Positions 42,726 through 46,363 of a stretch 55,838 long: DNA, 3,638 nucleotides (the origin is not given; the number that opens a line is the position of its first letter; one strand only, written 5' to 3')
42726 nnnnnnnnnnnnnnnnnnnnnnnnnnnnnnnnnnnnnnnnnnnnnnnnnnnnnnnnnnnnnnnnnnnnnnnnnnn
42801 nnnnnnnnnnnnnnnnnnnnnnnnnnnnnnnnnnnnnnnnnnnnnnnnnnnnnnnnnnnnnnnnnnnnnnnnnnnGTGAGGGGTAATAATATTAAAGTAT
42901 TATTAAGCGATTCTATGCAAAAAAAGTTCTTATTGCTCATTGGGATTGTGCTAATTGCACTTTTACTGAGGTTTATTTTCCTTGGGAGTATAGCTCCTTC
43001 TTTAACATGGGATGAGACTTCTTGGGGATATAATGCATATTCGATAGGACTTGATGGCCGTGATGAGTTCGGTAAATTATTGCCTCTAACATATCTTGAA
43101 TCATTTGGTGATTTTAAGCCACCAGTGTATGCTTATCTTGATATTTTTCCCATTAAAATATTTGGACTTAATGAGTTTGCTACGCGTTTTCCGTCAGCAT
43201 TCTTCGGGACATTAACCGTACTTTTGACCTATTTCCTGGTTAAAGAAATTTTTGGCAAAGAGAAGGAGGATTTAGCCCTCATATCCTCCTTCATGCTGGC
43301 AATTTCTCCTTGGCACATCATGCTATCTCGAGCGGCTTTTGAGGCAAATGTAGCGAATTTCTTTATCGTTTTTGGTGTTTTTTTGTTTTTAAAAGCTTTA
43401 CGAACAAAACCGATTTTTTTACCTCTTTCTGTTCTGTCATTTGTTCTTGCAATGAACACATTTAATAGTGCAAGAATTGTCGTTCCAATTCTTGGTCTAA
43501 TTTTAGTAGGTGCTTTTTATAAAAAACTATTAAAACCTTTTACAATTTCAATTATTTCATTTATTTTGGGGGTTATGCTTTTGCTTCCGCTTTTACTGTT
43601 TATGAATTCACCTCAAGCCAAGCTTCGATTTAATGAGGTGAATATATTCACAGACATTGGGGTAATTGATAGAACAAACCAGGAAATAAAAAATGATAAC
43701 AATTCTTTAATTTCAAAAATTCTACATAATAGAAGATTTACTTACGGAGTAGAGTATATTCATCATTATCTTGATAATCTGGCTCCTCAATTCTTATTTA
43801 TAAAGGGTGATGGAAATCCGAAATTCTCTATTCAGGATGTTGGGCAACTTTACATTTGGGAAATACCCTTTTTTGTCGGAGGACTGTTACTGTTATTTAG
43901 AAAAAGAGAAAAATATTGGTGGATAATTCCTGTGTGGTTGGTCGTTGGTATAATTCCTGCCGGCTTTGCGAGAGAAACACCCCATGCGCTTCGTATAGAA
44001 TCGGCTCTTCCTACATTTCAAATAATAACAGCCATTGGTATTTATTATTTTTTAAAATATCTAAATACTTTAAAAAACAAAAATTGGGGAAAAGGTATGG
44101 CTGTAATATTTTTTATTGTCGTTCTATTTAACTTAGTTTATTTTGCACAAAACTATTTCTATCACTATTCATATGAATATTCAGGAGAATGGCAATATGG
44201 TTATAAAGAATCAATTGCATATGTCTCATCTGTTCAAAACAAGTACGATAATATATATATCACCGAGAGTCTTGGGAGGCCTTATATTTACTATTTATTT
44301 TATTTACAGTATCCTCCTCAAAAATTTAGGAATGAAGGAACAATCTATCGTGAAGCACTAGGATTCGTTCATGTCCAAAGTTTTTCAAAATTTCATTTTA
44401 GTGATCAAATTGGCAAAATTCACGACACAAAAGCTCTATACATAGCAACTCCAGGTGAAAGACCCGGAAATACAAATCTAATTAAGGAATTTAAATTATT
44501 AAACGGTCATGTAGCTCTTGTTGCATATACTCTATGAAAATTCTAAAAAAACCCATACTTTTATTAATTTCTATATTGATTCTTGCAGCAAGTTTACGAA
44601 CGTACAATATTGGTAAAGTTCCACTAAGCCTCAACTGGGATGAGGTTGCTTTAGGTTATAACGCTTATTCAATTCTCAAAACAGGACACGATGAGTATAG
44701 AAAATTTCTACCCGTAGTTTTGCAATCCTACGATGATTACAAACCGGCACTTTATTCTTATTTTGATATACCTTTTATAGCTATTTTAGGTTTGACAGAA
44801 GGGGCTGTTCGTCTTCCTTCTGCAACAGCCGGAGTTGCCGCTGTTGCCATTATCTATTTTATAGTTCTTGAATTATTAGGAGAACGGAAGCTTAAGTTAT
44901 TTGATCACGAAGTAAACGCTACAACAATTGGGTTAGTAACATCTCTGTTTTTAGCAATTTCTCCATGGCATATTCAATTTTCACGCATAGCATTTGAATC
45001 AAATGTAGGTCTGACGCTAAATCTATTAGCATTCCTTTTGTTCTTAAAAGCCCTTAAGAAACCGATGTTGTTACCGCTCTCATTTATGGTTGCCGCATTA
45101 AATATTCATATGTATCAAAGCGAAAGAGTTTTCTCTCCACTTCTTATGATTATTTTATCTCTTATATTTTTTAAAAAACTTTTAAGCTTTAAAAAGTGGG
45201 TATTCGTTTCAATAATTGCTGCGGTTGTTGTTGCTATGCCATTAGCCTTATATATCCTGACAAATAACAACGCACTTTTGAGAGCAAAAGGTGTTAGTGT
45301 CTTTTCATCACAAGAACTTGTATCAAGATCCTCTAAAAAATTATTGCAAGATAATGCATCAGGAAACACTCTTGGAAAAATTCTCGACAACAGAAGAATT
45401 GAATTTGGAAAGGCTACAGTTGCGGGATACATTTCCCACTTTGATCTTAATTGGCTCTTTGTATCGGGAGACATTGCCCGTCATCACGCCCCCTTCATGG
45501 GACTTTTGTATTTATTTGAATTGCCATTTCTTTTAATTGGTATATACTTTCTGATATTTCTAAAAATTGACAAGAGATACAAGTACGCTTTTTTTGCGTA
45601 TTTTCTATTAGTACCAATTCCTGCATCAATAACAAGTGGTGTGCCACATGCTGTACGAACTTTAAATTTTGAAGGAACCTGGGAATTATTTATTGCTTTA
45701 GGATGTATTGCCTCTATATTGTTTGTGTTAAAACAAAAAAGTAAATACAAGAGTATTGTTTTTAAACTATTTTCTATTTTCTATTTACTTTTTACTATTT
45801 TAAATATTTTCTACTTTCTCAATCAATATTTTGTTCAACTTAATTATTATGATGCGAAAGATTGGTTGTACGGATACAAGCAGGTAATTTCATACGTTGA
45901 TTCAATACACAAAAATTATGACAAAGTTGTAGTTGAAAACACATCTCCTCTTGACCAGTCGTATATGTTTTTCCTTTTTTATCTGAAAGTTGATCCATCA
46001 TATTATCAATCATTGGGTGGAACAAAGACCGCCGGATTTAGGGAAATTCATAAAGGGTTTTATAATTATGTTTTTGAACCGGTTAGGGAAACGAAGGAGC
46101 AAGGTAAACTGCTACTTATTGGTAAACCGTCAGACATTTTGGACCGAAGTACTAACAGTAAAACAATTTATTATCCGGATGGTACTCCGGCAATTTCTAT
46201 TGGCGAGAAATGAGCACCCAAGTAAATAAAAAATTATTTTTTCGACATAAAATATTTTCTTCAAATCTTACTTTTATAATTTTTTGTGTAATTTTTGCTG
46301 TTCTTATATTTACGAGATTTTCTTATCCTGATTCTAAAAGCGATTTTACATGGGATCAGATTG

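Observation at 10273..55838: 45-kb co-directional glycosylation mega-cluster dominated by 18 extracytoplasmic GT-C-type membrane enzymes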

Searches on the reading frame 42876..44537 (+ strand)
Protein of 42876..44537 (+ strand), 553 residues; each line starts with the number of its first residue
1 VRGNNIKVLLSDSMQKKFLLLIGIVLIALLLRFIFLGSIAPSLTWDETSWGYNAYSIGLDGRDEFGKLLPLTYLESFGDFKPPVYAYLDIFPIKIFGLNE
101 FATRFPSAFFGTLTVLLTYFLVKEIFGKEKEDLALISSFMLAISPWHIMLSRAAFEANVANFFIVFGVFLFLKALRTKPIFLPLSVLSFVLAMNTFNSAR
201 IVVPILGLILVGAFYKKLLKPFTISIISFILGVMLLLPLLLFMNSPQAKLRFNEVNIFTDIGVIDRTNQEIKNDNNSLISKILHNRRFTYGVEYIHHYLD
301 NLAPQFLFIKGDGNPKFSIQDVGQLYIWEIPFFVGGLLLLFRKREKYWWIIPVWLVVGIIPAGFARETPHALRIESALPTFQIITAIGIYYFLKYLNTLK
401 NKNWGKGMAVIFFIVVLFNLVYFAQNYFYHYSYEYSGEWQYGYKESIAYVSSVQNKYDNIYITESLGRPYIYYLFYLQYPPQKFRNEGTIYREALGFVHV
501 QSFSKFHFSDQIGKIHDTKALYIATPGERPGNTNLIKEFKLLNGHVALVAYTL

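Call 5: search_protein_families(library=pfam, proteins=[window:42876-44537:+], max_evalue=0.01)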
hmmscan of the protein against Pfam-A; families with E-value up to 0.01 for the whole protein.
window:42876-44537:+ (553 aa): 2 families
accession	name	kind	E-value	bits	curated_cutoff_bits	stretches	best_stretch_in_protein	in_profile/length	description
PF13231.12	PMT_2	-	5.9e-10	40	26.1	1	81-240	2-158/160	Dolichyl-phosphate-mannose-protein mannosyltransferase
PF02366.24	PMT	-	1.3e-09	38.4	22.7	1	26-218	5-205/245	Dolichyl-phosphate-mannose-protein mannosyltransferase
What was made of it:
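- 42915..44537 (+): g35: family A GT-C. Its pairing with g36 is the most conserved part of the array. PMT_2 40 bits, PMT 38.4 bits (call 5).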

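Call 21: find_related_loci(query=A2, collection=genome_contigs, flank=10000)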
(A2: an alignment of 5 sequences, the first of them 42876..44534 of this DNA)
Query A2 (553 aa) in genome_contigs; peptide patterns used: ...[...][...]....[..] (x = any residue, [..] = any of these).
598 stretches matched a pattern (row limit reached: there are more); 593 encode a relative of the query (tblastn E <= 1e-3); the best 80 are kept; 80 distinct loci.
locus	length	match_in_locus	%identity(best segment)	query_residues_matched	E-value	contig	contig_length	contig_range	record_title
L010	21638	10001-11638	75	7-552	0e+0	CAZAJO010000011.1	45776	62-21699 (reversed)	MAG TPA_asm: uncultured Gammaproteobacteria bacterium isolate SRP342105_co1_429 genome assembly, contig: NODE_983_length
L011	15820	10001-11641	60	14-553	0e+0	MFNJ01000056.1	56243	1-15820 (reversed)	MAG: Candidatus Levybacteria bacterium RIFCSPHIGHO2_01_FULL_36_15 rifcsphigho2_01_scaffold_899, whole genome shotgun seq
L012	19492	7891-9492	61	21-553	0e+0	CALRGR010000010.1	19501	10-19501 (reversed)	MAG: Candidatus Levybacteria bacterium GW2011_GWA1_37_16 isolate Baikal-1250m-152 genome assembly, contig: Baikal-1250m-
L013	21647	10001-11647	58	14-553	0e+0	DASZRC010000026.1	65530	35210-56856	MAG TPA_asm: Patescibacteria group bacterium isolate SMAG_U6014 k141_752773, whole genome shotgun sequence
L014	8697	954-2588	58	19-553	0e+0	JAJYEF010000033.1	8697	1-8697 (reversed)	MAG: bacterium isolate DBS1-1.bin22 NODE_15178_length_8697_cov_2.761027, whole genome shotgun sequence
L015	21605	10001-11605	58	13-552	0e+0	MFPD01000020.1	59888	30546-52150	MAG: Candidatus Levybacteria bacterium RIFCSPLOWO2_02_FULL_37_18 rifcsplowo2_02_scaffold_660, whole genome shotgun seque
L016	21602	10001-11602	58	28-552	0e+0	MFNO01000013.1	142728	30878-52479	MAG: Candidatus Levybacteria bacterium RIFCSPHIGHO2_01_FULL_38_26 rifcsphigho2_01_scaffold_197, whole genome shotgun seq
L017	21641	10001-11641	58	7-551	0e+0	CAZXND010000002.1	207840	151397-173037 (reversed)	MAG TPA_asm: uncultured Gammaproteobacteria bacterium isolate SRP192515_co1_195 genome assembly, contig: NODE_29_length_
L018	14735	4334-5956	57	15-553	0e+0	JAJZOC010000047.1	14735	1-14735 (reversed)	MAG: bacterium isolate MAS4.bin4 NODE_4698_length_14735_cov_2.742128, whole genome shotgun sequence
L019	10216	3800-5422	58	12-553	0e+0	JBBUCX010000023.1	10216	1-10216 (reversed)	MAG: Patescibacteria group bacterium isolate H51-bin115_1 H51_bin115_1_000000000023, whole genome shotgun sequence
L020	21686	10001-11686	55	13-553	0e+0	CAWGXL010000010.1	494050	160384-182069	MAG: uncultured bacterium isolate MFD09206.bin.2.20 genome assembly, contig: contig_853, whole genome shotgun sequence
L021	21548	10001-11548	58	36-551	0e+0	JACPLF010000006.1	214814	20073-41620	MAG: Candidatus Levyibacteriota bacterium isolate NC_groundwater_514_Ag_S-0.1um_37_12 S35_SO-1_scaffold_96964, whole gen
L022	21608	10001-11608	59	16-552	0e+0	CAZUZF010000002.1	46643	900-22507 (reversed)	MAG TPA_asm: uncultured Gammaproteobacteria bacterium isolate binchicken_co38_1268 genome assembly, contig: NODE_1679_le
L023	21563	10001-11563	57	32-553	0e+0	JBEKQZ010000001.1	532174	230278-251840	MAG: Candidatus Levyibacteriota bacterium isolate SPRUCE 49 SPRUCE_49_1, whole genome shotgun sequence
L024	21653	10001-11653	56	9-552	0e+0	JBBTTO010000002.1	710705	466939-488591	MAG: Patescibacteria group bacterium isolate H52-bin062_1 H52_bin062_1_000000000002, whole genome shotgun sequence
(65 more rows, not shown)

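Call 30: search_solved_structures(query=A2, max_evalue=1)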
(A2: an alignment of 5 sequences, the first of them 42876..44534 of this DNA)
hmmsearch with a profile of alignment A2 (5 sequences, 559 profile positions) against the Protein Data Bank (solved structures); distinct sequences matched with E-value up to 1: 1.
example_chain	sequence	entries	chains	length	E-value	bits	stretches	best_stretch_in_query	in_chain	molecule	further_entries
5ezm_A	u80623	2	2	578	0.83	11.6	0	73-157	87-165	4-amino-4-deoxy-L-arabinose transferase or related glycosyltransferases of PMT family | 4-amino-4-deoxy-L-arabinose (L-Ara4N) transferase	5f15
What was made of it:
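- On GT39 protein O-mannosyltransferase (PMT proper): The best sequence match in PDB is ArnT at E 0.83 (call 30).
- Closest known: Protein O-mannosyltransferases. Different: Sequence search against PDB gives only ArnT at E 0.83 (call 30).
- Tried and rejected: Only ArnT at E 0.83 (call 30).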

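Call 65: predict_structure(alignment_id=A5)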
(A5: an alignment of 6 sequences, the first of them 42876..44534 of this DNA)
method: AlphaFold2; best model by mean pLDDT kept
length: 553 residues; sequences in the alignment: 6
mean_pLDDT: 74.1   pTM: 0.80
mean pLDDT of the five models: 74.1, 73.6, 70.5, 70.3, 69.5
residues with pLDDT >= 90: 90; 70-90: 281; 50-70: 123; < 50: 59
segments of 3 or more residues with pLDDT < 50: 1-10, 70-73, 75-79, 239-241, 243-260, 312-318, 492-496
pLDDT, mean of each block of 10 residues (from residue 1): 39 74 90 64 77 87 69 47 69 90 86 93 89 92 70 76 92 81 82 77 77 66 53 51 45 42 59 55 58 72 70 49 74 89 80 86 59 79 92 79 77 81 74 73 88 91 74 90 81 53 84 65 85 88 88 85
secondary structure, 60 per line:
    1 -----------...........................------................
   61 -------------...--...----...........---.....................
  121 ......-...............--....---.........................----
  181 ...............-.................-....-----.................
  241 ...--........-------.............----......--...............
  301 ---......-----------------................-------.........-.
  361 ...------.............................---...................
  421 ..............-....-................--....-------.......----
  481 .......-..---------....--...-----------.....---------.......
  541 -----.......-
elements in order: H12-38 H45-60 E74-76 E79-81 H86-96 H100-126 H128-142 H145-148 H152-176 H181-195 H197-213 H215-218 H224-243 H246-253 H261-273 H278-283 H286-300 H304-309 H327-342 H350-358 H360-363 H370-398 H402-434 H436-439 H441-456 E459-462 H470-476 H481-487 E500-503 E506-508 E520-524 E534-540 E546-552
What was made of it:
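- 42915..44537 (+): AF2 pTM 0.80 (call 65).
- Closest known: Protein O-mannosyltransferases. Different: The C-terminal domain of family A is an uncharacterised alpha/beta domain (call 65).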

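Call 68: fold_search(model_id=the predicted structure, library=pdb)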
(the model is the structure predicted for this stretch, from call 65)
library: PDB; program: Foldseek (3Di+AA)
matches with E <= 10: 233; with E <= 0.001: 23
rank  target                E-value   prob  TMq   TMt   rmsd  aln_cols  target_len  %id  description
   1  9n9j_I                2.2e-08  1.00  0.46  0.38  13.8       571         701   13  Structure of a GRP94 folding intermediate engaged with a CCDC134- and FKBP11-bound secretory translocon (released 2025-11-19)
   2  7oci_F                4.5e-08  1.00  0.51  0.45   9.7       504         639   13  Cryo-EM structure of yeast Ost6p containing oligosaccharyltransferase complex (released 2022-02-16)
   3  8b6l_I                4.5e-08  1.00  0.49  0.40  13.2       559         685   12  Subtomogram average of the human Sec61-TRAP-OSTA-translocon (released 2022-12-07)
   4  8pn9_A                7.6e-08  1.00  0.47  0.41  12.6       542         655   14  Structure of human oligosaccharyltransferase OST-A complex bound to NGI-1 (released 2024-05-08)
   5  6ftg_5                9.8e-08  1.00  0.50  0.44  12.1       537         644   14  Subtomogram average of OST-containing ribosome-translocon complexes from canine rough microsomal membranes (released 2018-03-21)
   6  7e9s_A                1.5e-07  1.00  0.49  0.34  11.9       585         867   14  Archaeal oligosaccharyltransferase AglB from Archaeoglobus fulgidus in complex with an inhibitory peptide and a dolich (released 2021-09-08)
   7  6s7t_A                2.5e-07  1.00  0.50  0.40  12.6       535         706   14  Cryo-EM structure of human oligosaccharyltransferase complex OST-B (released 2019-12-18)
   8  8age_A                2.8e-07  1.00  0.50  0.44  11.2       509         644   13  Structure of yeast oligosaccharylransferase complex with acceptor peptide bound (released 2022-12-07)
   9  8agb_A                4.6e-07  1.00  0.51  0.45   9.8       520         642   13  Structure of yeast oligosaccharylransferase complex with lipid-linked oligosaccharide bound (released 2022-12-07)
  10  5gmy_A                5.7e-07  1.00  0.46  0.32  13.0       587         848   13  Crystal structure of the Archaeoglobus fulgidus oligosaccharyltransferase (O29867_ARCFU) tethered with an acceptor pep (released 2017-02-01)
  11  5ezm                  6.0e-07  1.00  0.49  0.50   9.3       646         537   11  Crystal Structure of ArnT from Cupriavidus metallidurans in the apo state (released 2016-02-17)
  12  3wak                  6.3e-07  1.00  0.46  0.32  13.2       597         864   13  Crystal structure of the Archaeoglobus fulgidus oligosaccharyltransferase (O29867_ARCFU) in the apo form (released 2013-10-30)
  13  5f15                  9.7e-07  1.00  0.49  0.50   9.7       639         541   12  Crystal Structure of ArnT from Cupriavidus metallidurans bound to Undecaprenyl phosphate (released 2016-02-17)
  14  6c26_A                2.1e-06  1.00  0.50  0.43  11.8       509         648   15  The Cryo-EM structure of a eukaryotic oligosaccharyl transferase complex (released 2018-01-31)
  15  3waj                  2.7e-06  1.00  0.45  0.32  14.0       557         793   12  Crystal structure of the Archaeoglobus fulgidus oligosaccharyltransferase (O29867_ARCFU) complex with Zn and sulfate (released 2013-10-30)
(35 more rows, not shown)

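Call 72: search_protein_families(library=pfam, alignment_id=A6, max_evalue=0.001)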
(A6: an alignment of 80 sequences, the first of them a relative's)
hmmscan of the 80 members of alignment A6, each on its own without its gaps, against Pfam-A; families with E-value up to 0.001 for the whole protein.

A. member 1, L052:2263-4341:+ (692 aa): 2 families
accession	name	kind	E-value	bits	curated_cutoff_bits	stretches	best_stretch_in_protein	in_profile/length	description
PF03717.20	PBP_dimer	-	4.8e-09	37.3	24.4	1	526-675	14-177/180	Penicillin-binding Protein dimerisation domain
PF05223.17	MecA_N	-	0.00049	20.8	22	1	392-500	2-109/117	NTF2-like N-terminal transpeptidase domain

B. families by the number of members that match (of 80 scanned): 17 families
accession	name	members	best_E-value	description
PF13231.12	PMT_2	17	3.9e-10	Dolichyl-phosphate-mannose-protein mannosyltransferase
PF09852.15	DUF2079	2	6.4e-41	Predicted membrane protein (DUF2079)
PF04188.19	Mannosyl_trans2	2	5e-09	Mannosyltransferase (PIG-V)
PF02481.21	DNA_processg_A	1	1.2e-74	DNA recombination-mediator protein A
PF07690.21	MFS_1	1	2.9e-60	Major Facilitator Superfamily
PF02350.25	Epimerase_2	1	3.8e-55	UDP-N-acetylglucosamine 2-epimerase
PF00083.30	Sugar_tr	1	5.3e-15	Sugar (and other) transporter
PF01979.26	Amidohydro_1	1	2.1e-11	Amidohydrolase family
PF03717.20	PBP_dimer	1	4.8e-09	Penicillin-binding Protein dimerisation domain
PF18915.5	DUF5667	1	2.3e-08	Domain of unknown function (DUF5667)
PF17782.7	DprA_WH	1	6.7e-07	DprA winged helix domain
PF03155.21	Alg6_Alg8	1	1.6e-05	ALG6, ALG8 glycosyltransferase family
PF04932.20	Wzy_C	1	2.8e-05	O-Antigen ligase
PF12979.12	DUF3863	1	8.6e-05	Domain of Unknown Function with PDB structure (DUF3863)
PF06250.17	YhcG_C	1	8.6e-05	YhcG PDDEXK nuclease domain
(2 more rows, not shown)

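Call 73: search_protein_representatives(alignment_id=A2)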
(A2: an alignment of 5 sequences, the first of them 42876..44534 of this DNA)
Query: 5 sequences, 559 profile positions. Proteins with E-value up to 0.001 (for the whole library): 32293; up to 1e-10: 14895; up to 1e-30: 5986. The best 150 are listed.
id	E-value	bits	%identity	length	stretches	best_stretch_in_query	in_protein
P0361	1.6e-180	618.2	-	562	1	15-555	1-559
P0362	1.1e-171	589.0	-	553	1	9-556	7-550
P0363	5.0e-170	583.5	-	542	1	9-551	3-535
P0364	2.7e-163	561.3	-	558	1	9-556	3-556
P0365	2.3e-161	554.9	-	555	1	9-555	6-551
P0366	6.8e-161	553.3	-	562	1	12-555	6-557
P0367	4.2e-160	550.7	-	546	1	8-555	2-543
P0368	1.6e-159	548.9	-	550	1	11-555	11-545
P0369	4.3e-158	544.1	-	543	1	9-556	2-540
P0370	8.5e-158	543.1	-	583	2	130-554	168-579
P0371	1.0e-156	539.5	-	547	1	8-555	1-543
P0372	1.0e-156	539.5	-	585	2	174-555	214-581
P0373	1.3e-156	539.2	-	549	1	12-555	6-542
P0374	4.7e-156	537.4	-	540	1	11-553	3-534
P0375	1.7e-155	535.6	-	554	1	12-555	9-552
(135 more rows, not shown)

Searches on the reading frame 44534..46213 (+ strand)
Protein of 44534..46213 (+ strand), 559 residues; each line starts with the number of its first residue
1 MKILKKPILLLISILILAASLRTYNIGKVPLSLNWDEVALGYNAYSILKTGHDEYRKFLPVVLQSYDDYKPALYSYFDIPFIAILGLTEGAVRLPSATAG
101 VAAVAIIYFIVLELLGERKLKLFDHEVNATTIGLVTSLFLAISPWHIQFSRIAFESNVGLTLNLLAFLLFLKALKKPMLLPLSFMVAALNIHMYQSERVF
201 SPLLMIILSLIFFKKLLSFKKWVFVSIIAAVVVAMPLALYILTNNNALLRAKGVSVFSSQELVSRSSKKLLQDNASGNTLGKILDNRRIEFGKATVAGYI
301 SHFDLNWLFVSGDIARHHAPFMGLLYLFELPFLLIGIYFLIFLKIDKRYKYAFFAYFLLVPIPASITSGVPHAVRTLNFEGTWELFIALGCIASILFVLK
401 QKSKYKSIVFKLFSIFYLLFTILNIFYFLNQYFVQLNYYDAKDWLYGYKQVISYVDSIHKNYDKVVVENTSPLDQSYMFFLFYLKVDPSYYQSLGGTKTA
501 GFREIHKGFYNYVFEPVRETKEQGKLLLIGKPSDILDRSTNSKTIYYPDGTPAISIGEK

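Call 5: search_protein_families(library=pfam, proteins=[window:44534-46213:+], max_evalue=0.01)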
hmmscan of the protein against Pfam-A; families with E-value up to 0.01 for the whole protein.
window:44534-46213:+ (559 aa): 1 family
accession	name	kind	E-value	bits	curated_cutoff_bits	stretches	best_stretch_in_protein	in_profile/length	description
PF13231.12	PMT_2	-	0.00023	21.9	26.1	1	70-234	2-155/160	Dolichyl-phosphate-mannose-protein mannosyltransferase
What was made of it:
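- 44534..46213 (+): g36: family A GT-C. PMT_2 21.9 bits, sub-cutoff (call 5).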
